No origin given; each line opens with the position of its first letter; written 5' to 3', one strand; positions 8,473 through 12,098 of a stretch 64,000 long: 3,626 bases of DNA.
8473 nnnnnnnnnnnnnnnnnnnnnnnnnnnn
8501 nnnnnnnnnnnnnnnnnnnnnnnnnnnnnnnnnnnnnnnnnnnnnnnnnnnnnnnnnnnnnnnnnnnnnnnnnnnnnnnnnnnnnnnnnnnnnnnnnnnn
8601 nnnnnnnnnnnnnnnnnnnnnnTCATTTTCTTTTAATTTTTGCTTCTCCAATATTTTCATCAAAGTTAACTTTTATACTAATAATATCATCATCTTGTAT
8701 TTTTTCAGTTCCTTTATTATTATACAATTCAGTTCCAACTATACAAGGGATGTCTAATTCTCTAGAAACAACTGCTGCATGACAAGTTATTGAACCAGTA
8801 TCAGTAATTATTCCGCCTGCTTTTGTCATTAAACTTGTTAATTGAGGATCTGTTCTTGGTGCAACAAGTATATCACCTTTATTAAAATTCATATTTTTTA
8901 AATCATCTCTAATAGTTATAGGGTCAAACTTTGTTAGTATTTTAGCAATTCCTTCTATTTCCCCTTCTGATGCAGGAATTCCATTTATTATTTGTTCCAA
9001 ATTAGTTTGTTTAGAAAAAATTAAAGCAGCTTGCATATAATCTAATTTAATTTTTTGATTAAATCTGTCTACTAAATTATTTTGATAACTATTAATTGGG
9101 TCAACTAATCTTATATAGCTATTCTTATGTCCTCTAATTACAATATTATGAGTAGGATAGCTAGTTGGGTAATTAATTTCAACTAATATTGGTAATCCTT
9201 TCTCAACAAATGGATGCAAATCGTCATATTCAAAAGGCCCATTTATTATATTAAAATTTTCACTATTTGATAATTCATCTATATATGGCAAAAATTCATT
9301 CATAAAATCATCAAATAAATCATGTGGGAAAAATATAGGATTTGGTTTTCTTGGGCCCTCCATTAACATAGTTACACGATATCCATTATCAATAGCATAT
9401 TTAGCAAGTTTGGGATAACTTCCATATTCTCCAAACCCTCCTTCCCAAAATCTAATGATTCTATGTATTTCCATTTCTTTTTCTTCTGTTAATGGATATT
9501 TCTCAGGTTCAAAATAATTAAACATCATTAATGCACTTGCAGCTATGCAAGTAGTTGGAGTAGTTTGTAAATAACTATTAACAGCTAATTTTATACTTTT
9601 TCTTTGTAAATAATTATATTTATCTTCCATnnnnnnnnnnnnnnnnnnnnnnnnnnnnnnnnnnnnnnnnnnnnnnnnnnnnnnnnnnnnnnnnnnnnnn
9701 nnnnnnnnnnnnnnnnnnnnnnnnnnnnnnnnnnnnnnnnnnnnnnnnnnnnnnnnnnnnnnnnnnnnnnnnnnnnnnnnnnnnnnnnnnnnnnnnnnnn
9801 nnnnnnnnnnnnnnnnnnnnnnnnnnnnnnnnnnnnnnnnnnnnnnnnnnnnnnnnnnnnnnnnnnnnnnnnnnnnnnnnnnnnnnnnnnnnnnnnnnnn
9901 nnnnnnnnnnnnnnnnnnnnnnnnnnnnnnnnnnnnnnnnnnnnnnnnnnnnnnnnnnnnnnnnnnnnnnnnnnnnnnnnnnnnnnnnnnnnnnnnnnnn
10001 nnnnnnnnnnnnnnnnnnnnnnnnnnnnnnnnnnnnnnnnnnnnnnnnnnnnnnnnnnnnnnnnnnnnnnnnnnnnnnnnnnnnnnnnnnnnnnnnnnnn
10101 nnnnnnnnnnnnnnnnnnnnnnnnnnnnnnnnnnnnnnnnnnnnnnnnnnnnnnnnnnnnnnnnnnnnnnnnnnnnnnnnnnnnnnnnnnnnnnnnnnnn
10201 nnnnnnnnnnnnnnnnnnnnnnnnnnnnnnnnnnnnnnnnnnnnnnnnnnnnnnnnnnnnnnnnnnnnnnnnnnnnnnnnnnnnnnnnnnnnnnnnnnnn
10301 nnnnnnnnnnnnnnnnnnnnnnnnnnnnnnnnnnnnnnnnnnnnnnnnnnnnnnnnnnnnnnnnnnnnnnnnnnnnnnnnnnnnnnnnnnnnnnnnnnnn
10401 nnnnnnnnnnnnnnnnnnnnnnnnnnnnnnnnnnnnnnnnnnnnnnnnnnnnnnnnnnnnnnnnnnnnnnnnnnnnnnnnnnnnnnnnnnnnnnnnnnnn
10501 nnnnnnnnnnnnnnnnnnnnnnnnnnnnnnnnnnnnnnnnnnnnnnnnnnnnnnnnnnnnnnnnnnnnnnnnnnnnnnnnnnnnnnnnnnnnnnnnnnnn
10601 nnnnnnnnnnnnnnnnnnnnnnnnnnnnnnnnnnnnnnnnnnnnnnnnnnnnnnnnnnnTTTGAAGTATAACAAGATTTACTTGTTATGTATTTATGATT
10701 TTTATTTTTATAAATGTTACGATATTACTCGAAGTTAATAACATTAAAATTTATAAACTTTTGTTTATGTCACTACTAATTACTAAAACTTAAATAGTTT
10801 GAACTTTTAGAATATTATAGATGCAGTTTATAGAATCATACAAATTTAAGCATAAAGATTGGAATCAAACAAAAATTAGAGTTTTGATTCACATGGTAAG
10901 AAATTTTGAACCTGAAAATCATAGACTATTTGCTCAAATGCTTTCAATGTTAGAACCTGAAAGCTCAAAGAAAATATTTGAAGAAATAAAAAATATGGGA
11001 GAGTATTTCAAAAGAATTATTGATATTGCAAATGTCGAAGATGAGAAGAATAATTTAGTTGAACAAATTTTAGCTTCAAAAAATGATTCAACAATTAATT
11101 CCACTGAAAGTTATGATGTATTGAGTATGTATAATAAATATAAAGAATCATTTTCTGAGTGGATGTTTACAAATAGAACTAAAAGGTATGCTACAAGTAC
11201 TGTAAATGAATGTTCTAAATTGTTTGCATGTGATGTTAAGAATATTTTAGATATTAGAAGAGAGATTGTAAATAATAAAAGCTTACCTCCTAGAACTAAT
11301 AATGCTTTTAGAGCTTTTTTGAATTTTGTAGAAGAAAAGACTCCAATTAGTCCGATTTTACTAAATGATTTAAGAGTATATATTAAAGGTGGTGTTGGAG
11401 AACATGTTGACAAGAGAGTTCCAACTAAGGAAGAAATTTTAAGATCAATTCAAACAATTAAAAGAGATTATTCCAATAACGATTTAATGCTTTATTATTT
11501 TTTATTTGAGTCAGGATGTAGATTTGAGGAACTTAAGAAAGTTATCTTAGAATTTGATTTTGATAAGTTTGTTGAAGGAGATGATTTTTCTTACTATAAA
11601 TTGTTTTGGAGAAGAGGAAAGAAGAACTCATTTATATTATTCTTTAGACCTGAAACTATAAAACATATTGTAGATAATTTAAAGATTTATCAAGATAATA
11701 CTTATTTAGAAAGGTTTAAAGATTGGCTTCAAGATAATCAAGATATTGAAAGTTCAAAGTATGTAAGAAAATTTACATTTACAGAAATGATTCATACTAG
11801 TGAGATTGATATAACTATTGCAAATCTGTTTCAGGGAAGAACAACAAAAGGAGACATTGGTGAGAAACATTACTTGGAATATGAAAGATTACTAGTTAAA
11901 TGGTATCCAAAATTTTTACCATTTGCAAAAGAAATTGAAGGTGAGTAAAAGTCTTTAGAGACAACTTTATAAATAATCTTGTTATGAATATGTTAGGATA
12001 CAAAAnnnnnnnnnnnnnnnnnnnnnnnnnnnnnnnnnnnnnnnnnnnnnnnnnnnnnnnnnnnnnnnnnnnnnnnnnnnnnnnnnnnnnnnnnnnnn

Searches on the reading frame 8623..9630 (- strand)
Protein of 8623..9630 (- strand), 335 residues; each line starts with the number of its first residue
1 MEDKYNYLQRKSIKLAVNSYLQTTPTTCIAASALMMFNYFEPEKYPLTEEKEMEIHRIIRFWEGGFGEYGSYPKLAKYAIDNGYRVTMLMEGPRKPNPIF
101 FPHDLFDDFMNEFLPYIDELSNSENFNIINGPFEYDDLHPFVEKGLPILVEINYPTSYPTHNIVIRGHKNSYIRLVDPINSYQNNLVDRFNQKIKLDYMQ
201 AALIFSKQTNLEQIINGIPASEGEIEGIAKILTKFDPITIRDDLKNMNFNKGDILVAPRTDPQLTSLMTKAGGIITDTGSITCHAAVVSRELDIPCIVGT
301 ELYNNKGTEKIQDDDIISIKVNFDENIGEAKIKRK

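Call 78: search_protein_families(library=pfam, proteins=[window:8623-9630:-], max_evalue=0.001)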
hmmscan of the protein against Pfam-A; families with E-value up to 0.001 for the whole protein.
window:8623-9630:- (335 aa): 2 families
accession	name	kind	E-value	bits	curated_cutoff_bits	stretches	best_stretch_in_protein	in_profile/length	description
PF00391.29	PEP-utilizers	-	1e-20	73.5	23.1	1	249-319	1-67/72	PEP-utilising enzyme, mobile domain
PF11814.14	DUF3335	-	9e-05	22.5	25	1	20-206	4-195/206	Peptidase_C39 like family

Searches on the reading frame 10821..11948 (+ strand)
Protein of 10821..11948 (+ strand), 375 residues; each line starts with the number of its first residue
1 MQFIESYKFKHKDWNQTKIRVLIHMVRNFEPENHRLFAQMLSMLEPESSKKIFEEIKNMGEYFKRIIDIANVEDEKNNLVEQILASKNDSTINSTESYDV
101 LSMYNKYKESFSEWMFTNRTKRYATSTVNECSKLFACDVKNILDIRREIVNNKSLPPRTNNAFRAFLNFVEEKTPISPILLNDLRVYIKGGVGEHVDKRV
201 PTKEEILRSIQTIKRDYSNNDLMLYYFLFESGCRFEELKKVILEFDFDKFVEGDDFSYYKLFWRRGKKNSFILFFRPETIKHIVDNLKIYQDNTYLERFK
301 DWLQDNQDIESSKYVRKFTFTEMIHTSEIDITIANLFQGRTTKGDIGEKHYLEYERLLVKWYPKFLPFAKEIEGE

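Call 78: search_protein_families(library=pfam, proteins=[window:10821-11948:+], max_evalue=0.001)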
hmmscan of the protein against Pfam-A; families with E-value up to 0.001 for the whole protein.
window:10821-11948:+ (375 aa): 1 family
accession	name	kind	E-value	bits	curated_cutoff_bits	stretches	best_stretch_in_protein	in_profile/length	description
PF16795.10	Phage_integr_3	-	2.2e-24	86.6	27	1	199-366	2-159/161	Archaeal phage integrase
